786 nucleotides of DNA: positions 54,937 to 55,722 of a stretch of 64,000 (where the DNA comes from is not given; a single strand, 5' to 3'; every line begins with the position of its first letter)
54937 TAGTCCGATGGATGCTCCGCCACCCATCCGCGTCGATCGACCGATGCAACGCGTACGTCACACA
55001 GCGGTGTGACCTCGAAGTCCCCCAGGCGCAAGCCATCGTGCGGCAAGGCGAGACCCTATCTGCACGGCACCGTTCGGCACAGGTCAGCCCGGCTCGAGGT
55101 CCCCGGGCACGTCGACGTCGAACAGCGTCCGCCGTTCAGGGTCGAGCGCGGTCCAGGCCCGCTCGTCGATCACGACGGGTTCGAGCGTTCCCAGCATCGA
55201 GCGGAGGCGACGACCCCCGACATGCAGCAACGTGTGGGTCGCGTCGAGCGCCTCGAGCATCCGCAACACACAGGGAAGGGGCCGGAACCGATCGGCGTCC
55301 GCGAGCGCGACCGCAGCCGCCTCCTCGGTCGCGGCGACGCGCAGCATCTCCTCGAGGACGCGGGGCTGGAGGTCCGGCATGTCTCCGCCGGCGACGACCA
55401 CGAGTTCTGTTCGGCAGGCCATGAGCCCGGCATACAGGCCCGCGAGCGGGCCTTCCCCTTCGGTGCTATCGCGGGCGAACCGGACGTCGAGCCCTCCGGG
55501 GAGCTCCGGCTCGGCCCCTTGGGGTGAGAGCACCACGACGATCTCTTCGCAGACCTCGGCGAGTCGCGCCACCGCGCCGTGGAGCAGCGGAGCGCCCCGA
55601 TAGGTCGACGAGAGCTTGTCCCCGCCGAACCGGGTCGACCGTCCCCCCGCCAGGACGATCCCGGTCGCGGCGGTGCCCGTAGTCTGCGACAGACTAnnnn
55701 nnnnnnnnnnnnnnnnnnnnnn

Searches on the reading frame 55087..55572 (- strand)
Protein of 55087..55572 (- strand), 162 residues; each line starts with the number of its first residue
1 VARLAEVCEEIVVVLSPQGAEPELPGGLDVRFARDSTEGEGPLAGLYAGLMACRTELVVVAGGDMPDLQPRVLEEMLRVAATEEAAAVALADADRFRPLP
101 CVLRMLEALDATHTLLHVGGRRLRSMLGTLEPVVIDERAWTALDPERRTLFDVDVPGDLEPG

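Call 8: search_protein_families(library=pfam, proteins=[window:55087-55572:-], max_evalue=0.001)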
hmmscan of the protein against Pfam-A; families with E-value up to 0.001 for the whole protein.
window:55087-55572:- (162 aa): 1 family
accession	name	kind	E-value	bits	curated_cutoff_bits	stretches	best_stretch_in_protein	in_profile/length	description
PF12804.13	NTP_transf_3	-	3.6e-19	69.9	27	1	2-124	32-154/160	MobA-like NTP transferase domain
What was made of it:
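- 55084..55692 (-): mobA-like molybdenum cofactor guanylyltransferase gene directly after the operon. The start codon is uncertain (possibly CTG at 55692). PF12804 (call 8).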
